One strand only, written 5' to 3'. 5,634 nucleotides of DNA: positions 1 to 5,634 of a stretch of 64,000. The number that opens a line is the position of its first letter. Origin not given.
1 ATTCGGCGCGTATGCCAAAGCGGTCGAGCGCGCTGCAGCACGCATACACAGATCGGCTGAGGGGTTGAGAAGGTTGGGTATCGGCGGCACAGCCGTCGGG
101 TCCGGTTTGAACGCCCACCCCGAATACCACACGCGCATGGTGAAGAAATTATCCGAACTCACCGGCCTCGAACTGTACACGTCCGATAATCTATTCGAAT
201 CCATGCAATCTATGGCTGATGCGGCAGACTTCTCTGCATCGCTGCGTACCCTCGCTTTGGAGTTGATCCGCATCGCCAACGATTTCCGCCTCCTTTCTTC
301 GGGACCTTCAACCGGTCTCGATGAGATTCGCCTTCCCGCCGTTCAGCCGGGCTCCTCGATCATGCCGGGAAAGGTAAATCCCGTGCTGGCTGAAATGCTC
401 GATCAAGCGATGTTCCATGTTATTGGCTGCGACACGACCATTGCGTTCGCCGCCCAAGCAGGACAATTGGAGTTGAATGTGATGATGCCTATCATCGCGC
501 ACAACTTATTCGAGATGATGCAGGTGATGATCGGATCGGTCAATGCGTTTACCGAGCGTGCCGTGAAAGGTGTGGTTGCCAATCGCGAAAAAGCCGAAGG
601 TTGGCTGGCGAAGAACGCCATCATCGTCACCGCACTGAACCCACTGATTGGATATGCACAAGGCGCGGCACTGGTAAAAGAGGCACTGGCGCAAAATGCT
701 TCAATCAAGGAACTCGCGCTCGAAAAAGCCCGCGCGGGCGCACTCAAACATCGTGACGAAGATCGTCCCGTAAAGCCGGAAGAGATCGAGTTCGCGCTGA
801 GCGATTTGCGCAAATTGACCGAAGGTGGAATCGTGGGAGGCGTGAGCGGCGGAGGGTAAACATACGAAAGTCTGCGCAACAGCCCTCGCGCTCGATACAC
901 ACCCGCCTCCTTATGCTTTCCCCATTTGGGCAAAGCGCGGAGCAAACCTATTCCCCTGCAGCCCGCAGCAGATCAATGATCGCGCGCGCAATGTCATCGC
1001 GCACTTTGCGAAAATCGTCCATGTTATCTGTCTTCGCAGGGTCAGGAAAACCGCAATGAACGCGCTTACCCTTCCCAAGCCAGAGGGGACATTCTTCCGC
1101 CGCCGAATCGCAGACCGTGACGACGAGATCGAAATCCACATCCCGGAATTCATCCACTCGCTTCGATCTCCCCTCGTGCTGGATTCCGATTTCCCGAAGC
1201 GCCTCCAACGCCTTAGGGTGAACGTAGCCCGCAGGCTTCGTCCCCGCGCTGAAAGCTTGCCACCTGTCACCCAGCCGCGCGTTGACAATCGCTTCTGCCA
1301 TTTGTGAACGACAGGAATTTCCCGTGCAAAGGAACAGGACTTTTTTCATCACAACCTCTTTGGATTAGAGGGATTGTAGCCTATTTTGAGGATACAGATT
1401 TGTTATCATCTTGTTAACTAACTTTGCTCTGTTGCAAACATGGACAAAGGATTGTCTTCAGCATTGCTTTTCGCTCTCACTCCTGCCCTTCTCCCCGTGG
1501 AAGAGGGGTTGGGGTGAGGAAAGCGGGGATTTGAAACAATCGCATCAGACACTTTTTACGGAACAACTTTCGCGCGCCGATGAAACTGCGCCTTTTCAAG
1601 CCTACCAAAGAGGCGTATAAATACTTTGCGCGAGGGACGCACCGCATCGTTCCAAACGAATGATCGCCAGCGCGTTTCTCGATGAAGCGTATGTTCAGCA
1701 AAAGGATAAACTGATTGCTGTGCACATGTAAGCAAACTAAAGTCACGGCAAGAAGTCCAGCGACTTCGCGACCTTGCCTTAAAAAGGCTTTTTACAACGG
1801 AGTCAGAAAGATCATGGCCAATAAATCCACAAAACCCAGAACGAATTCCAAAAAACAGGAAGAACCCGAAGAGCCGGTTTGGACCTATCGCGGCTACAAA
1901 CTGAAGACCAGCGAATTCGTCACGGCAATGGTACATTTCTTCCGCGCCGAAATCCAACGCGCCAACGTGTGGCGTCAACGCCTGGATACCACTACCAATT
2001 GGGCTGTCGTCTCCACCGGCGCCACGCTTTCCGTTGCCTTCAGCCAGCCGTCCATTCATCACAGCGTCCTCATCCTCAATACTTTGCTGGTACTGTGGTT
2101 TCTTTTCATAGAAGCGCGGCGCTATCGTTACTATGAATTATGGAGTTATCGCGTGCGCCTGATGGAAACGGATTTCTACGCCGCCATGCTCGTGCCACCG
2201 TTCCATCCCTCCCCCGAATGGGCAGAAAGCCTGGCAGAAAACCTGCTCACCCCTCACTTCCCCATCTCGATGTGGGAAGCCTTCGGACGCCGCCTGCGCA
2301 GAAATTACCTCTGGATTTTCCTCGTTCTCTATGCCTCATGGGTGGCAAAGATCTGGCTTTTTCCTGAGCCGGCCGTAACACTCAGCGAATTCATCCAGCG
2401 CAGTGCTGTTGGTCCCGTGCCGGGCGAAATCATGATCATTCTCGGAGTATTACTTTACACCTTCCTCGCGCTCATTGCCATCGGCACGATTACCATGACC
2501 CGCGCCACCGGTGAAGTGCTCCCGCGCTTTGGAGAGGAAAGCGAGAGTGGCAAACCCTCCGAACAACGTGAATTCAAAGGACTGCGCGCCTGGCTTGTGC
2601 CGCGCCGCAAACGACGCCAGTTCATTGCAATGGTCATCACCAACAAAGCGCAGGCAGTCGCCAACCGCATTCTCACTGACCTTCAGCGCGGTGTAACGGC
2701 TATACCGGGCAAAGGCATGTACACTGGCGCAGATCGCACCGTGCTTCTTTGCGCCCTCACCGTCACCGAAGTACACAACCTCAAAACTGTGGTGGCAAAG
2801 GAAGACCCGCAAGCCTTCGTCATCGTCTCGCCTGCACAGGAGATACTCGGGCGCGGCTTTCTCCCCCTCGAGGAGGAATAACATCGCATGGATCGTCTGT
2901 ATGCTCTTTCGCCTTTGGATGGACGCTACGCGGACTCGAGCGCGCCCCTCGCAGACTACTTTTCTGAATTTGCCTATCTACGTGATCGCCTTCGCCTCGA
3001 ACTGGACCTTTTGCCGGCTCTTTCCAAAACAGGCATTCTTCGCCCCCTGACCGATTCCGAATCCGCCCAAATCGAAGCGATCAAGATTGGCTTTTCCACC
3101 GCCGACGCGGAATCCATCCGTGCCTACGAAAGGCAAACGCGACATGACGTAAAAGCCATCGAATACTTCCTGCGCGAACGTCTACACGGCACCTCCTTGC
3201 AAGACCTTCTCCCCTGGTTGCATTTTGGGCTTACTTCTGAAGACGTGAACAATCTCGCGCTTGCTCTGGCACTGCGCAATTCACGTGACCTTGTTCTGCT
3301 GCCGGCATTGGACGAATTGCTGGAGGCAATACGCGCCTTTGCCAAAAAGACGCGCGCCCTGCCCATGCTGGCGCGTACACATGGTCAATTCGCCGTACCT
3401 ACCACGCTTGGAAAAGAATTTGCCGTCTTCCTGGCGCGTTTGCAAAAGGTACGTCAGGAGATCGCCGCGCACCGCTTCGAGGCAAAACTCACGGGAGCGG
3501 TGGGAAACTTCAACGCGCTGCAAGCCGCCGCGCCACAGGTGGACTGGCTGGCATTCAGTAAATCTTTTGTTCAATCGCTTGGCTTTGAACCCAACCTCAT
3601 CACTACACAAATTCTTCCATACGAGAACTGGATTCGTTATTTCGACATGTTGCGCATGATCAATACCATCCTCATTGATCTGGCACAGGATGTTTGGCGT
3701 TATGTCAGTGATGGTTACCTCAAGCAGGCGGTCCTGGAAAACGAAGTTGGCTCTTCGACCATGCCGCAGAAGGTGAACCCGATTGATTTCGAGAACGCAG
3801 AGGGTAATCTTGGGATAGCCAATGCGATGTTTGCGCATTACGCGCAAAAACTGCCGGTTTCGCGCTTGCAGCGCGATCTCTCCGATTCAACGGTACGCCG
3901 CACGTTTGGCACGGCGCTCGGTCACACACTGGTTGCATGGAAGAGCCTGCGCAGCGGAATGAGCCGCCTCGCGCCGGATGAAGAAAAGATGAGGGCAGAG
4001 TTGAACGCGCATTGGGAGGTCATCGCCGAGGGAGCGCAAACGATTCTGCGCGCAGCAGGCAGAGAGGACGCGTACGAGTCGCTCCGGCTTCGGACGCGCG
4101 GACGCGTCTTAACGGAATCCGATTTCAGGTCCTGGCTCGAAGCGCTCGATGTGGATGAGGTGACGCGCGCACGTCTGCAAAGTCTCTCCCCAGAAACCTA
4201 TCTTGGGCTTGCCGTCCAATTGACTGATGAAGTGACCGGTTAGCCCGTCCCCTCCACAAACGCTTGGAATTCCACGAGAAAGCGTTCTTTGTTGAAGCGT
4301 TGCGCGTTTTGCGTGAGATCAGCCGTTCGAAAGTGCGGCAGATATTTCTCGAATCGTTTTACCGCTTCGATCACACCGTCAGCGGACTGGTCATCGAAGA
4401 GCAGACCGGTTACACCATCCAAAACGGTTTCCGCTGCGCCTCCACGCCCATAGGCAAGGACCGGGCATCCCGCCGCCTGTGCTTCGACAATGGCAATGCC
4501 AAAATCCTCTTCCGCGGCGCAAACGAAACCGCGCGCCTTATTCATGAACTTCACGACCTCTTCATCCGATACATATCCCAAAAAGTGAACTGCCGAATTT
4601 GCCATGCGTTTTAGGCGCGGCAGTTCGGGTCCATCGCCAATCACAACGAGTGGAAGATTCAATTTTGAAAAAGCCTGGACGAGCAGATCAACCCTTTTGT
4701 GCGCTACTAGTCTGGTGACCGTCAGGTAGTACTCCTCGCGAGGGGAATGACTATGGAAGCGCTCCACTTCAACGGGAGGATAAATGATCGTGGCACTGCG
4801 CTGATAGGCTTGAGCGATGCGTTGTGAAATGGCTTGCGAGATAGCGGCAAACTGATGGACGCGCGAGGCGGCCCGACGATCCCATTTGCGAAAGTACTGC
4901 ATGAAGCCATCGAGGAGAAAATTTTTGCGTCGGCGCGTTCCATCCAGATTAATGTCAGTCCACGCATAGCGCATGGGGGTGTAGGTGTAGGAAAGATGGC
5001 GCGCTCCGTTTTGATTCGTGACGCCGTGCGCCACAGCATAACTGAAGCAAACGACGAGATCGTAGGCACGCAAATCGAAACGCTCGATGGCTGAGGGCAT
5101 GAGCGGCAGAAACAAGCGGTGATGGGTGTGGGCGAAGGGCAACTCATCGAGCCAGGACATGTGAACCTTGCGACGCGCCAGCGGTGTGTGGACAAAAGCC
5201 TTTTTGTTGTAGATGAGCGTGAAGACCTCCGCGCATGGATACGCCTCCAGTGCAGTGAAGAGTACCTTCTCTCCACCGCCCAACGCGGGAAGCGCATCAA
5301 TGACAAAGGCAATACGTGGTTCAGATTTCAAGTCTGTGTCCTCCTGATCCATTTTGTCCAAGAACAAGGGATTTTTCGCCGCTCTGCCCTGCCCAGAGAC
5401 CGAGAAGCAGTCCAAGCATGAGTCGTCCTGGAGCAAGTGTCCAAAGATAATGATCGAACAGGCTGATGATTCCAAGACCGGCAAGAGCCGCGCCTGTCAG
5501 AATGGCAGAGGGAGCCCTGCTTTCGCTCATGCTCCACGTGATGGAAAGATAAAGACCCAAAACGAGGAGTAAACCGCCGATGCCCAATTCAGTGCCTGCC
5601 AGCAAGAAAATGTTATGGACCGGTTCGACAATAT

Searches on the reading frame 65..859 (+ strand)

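Call 32: search_protein_families(library=pfam, proteins=[window:65-859:+], max_evalue=0.001)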
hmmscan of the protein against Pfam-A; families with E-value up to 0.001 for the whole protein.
window:65-859:+ (264 aa): 2 families
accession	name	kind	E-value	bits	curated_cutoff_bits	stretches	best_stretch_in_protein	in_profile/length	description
PF00206.25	Lyase_1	-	8.2e-34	117.9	27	1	6-121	199-312/312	Lyase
PF10415.14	FumaraseC_C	-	5.3e-12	46.4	32.5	1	187-222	1-36/54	Fumarase C C-terminus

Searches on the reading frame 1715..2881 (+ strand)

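Call 32: search_protein_families(library=pfam, proteins=[window:1715-2881:+], max_evalue=0.001)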
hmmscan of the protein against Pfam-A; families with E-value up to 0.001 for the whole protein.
window:1715-2881:+ (388 aa): 2 families
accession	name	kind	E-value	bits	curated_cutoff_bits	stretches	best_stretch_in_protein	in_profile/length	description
PF10028.14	DUF2270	-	1.1e-64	217.9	25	1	73-254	1-183/184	Predicted integral membrane protein (DUF2270)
PF10035.14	DUF2179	-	1.6e-18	66.7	22.8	1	325-379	1-55/55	Uncharacterized protein conserved in bacteria (DUF2179)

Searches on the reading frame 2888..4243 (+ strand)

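Call 32: search_protein_families(library=pfam, proteins=[window:2888-4243:+], max_evalue=0.001)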
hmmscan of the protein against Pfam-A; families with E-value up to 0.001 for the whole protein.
window:2888-4243:+ (451 aa): 2 families
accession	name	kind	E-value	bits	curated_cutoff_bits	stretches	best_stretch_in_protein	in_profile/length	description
PF00206.25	Lyase_1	-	3.8e-45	155.1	27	1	63-306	58-305/312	Lyase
PF08328.16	ASL_C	-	1.1e-36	125.9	35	1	325-439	1-115/115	Adenylosuccinate lyase C-terminal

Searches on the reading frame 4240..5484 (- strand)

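Call 5: search_protein_families(library=pfam, proteins=[window:4240-5484:-], max_evalue=0.01)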
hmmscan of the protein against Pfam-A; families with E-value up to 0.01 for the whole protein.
window:4240-5484:- (414 aa): 5 families
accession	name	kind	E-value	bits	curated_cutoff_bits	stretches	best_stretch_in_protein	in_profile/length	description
PF00534.26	Glycos_transf_1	-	1.1e-28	100.3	26.4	1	246-380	11-157/172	Glycosyl transferases group 1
PF13692.12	Glyco_trans_1_4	-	5e-24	85.6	27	1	253-377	4-138/142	Glycosyl transferases group 1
PF13439.12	Glyco_transf_4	-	3.7e-05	24.3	28.5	1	119-242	51-170/170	Glycosyltransferase Family 4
PF13524.12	Glyco_trans_1_2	-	0.00026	21.4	25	1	268-394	5-125/144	Glycosyl transferase-like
PF20706.3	GT4-conflict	-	0.00033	20.2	26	1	255-358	202-324/385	Family 4 Glycosyltransferase in conflict systems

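Call 6: search_protein_families(library=ncbifam, proteins=[window:4240-5484:-], max_evalue=0.01)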
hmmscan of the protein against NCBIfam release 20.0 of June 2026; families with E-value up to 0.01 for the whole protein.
window:4240-5484:- (414 aa): 31 families (the best 25 are shown)
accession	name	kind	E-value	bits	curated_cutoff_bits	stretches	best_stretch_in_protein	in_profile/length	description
TIGR03088.1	stp2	hypoth_equivalog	2.3e-13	50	409.05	1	179-380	107-337/374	TIGR03088 family PEP-CTERM/XrtA system glycosyltransferase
TIGR03999.1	thiol_BshA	equivalog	3.2e-12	46.1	273.7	1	255-409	204-369/375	N-acetyl-alpha-D-glucosaminyl L-malate synthase BshA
NF041876.1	EPS_EpsE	equivalog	1.7e-11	44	400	1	296-380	275-360/389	exopolysaccharide biosynthesis GT4 family glycosyltransferase EpsE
TIGR04047.1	MSMEG_0565_glyc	hypoth_equivalog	4.9e-11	42.3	259.85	2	295-375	255-335/373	MSMEG_0565 family glycosyltransferase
TIGR03449.1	mycothiol_MshA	equivalog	1e-09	37.8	462.5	1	297-380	284-368/406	D-inositol-3-phosphate glycosyltransferase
NF012034.0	PRK15490.1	equivalog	2.9e-09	35.9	813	1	309-406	465-564/578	Vi polysaccharide biosynthesis glycosyltransferase TviE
NF012028.0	PRK15484.1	subfamily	3.7e-09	36.2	618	1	253-402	196-362/380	lipopolysaccharide N-acetylglucosaminyltransferase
TIGR02149.1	glgA_Coryne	subfamily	1.1e-08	34.6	302.4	1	297-369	263-337/391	glycogen synthase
NF049988.1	MGlcDAGSynMgs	equivalog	1.6e-08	34.3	400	1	254-379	217-351/398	alpha-monoglucosyldiacylglycerol synthase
NF053787.1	GlcN_PG_synth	equivalog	1.8e-08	33.6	480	1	256-378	203-323/361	N-acetylglucosaminyl phosphatidylglycerol synthase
NF001901.0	PRK00654.1-5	equivalog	5.8e-08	31.6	649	1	248-378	314-453/502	glycogen synthase GlgA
NF050063.1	ProtGlycPglJ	equivalog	1.4e-07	31.1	500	1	249-378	193-329/363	N-acetylgalactosamine-N,N'-diacetylbacillosaminyl-diphospho-undecaprenol 4-alpha-N-acetylgalactosaminyltransferase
NF041010.1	glycosy_Agl16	equivalog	1.8e-07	30.4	575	1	238-380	165-317/352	glycosylation protein Agl16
TIGR04157.1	glyco_rSAM_CFB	subfamily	2.3e-07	30.1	400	1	248-405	225-392/406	TIGR04157 family glycosyltransferase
NF038255.1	exopoly_VpsD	equivalog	6.6e-07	28.5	300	1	208-348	156-315/381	VpsD family glycosyltransferase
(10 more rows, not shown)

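Call 94: search_protein_families(library=padloc, proteins=[window:4240-5484:-], max_evalue=0.001)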
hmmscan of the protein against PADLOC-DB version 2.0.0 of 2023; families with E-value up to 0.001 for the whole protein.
window:4240-5484:- (414 aa): 0 families
